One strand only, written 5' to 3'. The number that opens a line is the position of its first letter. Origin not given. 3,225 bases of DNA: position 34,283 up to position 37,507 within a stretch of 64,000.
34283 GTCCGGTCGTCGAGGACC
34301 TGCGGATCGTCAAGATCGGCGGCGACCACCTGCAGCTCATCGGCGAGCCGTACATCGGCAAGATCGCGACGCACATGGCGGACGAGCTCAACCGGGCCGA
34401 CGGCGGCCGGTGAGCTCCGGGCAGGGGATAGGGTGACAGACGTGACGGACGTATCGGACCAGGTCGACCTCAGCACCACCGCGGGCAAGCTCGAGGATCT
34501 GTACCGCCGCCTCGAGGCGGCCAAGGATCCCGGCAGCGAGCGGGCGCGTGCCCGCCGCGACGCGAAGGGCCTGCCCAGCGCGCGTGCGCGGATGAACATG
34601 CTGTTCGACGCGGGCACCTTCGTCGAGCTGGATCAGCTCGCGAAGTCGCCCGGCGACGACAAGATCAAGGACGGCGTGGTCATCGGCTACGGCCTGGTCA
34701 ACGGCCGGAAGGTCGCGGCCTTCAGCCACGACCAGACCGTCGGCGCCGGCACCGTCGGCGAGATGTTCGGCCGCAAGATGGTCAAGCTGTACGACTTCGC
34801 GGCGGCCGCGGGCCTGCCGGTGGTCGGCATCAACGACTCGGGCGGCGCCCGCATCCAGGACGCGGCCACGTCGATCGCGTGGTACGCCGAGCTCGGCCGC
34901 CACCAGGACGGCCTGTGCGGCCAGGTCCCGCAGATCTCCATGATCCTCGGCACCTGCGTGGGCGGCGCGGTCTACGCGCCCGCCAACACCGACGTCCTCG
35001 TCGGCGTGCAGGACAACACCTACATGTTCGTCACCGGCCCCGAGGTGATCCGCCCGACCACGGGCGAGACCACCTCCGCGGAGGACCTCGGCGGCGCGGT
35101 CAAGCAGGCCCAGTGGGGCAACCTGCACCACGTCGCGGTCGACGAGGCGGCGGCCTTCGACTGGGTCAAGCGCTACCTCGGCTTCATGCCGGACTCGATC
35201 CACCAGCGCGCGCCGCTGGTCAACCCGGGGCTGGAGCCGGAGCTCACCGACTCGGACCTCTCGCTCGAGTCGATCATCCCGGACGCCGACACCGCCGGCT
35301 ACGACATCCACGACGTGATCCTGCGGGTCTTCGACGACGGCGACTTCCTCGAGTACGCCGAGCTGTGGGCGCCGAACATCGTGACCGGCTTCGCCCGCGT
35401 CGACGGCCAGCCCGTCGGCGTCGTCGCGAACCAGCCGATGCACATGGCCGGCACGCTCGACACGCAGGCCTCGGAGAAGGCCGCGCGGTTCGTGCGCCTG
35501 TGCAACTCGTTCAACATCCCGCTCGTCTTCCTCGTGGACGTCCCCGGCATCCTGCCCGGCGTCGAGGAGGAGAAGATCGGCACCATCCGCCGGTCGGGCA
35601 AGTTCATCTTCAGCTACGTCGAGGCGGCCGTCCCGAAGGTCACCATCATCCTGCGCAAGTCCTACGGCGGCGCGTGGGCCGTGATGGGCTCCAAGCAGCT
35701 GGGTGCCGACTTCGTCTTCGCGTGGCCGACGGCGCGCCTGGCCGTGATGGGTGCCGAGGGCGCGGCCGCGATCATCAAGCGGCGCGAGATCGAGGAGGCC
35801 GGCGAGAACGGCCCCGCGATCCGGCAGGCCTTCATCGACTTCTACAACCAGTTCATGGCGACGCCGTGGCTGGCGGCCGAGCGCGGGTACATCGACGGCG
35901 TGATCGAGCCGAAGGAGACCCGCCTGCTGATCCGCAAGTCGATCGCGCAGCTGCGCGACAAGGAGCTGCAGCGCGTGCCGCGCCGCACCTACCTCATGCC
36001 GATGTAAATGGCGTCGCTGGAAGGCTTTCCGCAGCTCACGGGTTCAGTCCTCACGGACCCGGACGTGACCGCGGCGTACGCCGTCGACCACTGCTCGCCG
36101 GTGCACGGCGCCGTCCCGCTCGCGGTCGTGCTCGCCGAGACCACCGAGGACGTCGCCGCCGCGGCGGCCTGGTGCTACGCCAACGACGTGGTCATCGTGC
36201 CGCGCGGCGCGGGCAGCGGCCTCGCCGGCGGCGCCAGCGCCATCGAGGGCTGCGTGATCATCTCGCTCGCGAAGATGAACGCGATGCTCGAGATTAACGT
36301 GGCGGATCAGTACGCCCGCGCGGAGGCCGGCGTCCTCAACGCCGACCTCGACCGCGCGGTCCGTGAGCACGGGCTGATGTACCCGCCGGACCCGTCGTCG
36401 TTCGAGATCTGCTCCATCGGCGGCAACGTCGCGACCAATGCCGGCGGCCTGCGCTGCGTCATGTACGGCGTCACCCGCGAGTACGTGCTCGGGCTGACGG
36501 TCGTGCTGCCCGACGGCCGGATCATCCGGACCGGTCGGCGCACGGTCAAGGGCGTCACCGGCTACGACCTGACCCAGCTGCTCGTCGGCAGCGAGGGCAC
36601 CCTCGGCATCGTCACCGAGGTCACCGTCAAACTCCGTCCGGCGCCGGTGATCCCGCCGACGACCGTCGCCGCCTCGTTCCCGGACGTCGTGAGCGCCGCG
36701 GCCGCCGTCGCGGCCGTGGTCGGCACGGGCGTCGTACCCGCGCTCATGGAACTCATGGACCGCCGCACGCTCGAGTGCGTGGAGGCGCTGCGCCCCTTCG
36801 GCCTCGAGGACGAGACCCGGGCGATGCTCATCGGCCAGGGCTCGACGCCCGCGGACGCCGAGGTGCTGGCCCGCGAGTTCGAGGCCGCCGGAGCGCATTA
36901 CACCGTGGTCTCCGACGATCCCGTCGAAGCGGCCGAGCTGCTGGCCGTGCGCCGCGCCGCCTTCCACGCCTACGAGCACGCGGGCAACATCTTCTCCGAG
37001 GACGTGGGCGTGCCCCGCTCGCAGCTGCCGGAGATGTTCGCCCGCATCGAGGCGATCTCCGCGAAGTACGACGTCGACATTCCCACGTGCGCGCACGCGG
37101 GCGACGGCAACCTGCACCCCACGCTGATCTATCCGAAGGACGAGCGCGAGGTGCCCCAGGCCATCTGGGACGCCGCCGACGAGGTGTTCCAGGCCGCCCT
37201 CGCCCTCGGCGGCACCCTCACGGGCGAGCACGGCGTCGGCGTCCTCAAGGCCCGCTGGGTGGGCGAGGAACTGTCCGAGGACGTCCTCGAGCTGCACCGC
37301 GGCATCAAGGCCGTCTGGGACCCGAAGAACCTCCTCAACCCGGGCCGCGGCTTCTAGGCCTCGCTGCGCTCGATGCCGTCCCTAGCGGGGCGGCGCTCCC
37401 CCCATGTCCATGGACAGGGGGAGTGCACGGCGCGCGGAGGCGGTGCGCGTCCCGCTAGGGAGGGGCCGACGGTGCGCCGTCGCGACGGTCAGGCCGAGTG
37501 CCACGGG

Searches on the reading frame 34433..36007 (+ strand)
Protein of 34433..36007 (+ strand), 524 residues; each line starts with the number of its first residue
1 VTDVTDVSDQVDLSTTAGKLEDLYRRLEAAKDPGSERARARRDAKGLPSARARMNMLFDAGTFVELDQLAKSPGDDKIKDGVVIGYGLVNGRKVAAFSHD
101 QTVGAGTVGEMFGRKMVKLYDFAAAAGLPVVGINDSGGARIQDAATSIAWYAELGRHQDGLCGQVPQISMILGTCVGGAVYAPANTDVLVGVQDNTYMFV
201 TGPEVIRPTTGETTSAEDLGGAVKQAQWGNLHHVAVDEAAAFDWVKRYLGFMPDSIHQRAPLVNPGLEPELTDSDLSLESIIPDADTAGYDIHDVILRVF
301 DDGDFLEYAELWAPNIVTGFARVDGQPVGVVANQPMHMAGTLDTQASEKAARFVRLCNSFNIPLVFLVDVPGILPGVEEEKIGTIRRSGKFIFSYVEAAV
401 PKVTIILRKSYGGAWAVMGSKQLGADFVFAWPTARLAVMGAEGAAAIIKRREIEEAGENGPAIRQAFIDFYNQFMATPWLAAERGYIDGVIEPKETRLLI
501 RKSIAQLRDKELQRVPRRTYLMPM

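Call 3: search_protein_families(library=ncbifam, proteins=[window:34433-36007:+])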
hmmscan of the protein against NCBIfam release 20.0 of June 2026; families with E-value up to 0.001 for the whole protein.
window:34433-36007:+ (524 aa): 9 families
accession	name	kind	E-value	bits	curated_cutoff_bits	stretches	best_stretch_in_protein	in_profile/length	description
TIGR01117.1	mmdA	subfamily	3.1e-165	550.8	998.8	1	19-519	2-507/512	methylmalonyl-CoA decarboxylase subunit alpha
TIGR03133.1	malonate_beta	equivalog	1.8e-18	66.8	278.15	1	49-211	7-184/274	biotin-independent malonate decarboxylase subunit beta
NF005530.0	PRK07189.1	equivalog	3.2e-17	62.6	228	1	49-211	17-194/303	biotin-independent malonate decarboxylase subunit beta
NF041504.1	AccA_sub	subfamily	1.8e-14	53.7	300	1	315-453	40-182/257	carboxyltransferase subunit alpha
TIGR00515.1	accD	equivalog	7.1e-12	45.2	317.45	1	67-212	95-241/285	acetyl-CoA carboxylase, carboxyltransferase subunit beta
NF004344.0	PRK05724.1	equivalog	1e-10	41.4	357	1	315-451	97-237/319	acetyl-CoA carboxylase carboxyltransferase subunit alpha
TIGR03134.1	malonate_gamma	equivalog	4.8e-10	39.4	237.15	1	295-461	5-184/258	biotin-independent malonate decarboxylase subunit gamma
TIGR00513.1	accA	equivalog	1.3e-08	34.6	319.3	1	314-448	96-234/321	acetyl-CoA carboxylase carboxyl transferase subunit alpha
NF008971.0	PRK12319.1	equivalog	2.3e-05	24.1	406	1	315-450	44-183/256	acetyl-CoA carboxylase carboxyl transferase subunit alpha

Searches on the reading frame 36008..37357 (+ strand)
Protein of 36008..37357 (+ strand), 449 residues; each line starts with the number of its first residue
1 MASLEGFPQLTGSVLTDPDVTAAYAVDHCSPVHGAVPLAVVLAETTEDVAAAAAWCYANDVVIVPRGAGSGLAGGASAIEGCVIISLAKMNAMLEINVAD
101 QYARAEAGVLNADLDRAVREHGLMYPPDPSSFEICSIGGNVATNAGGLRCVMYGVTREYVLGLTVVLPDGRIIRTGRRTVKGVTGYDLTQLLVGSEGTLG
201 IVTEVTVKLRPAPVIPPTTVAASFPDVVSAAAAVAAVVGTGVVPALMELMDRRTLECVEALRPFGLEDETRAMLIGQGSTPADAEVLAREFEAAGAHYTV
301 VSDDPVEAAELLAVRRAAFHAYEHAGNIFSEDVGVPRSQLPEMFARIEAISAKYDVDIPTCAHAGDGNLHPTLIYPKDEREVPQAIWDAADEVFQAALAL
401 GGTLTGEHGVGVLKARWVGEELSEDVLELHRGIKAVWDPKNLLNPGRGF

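Call 3: search_protein_families(library=ncbifam, proteins=[window:36008-37357:+])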
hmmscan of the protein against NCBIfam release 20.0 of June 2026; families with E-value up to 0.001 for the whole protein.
window:36008-37357:+ (449 aa): 10 families
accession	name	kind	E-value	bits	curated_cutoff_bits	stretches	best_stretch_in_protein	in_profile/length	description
TIGR00387.1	glcD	equivalog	7.8e-123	410.4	567.9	1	40-447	1-413/413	glycolate oxidase subunit GlcD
NF008408.0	PRK11230.1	equivalog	2.5e-85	286.8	897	1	19-447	39-470/499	glycolate oxidase subunit GlcD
NF049975.1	2HglutDHaseYdiJ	equivalog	1.7e-39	135.4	1350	2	23-178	40-195/1018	D-2-hydroxyglutarate dehydrogenase YdiJ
NF008439.0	PRK11282.1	equivalog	1.5e-26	93.1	284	1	58-216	20-177/358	glycolate oxidase subunit GlcE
NF053785.1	DcplphribOxDprE1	equivalog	3.3e-08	33.2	500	1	39-211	16-182/449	decaprenylphosphoryl-beta-D-ribose oxidase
TIGR01678.1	FAD_lactone_ox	subfamily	1.1e-06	27.8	396.8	1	34-228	12-197/438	sugar 1,4-lactone oxidase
NF010480.0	PRK13905.1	equivalog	5e-05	22.3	259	1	41-173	38-162/303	UDP-N-acetylmuramate dehydrogenase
TIGR01677.1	pln_FAD_oxido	subfamily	5.3e-05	21.9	383.1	1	70-211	71-213/560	FAD-dependent oxidoreductase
TIGR01679.1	bact_FAD_ox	subfamily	0.0002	20.4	292.25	1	66-209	36-172/419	FAD-linked oxidoreductase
TIGR01676.1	GLDHase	equivalog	0.00093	18.1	458.25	0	59-208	82-224/541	L-galactonolactone dehydrogenase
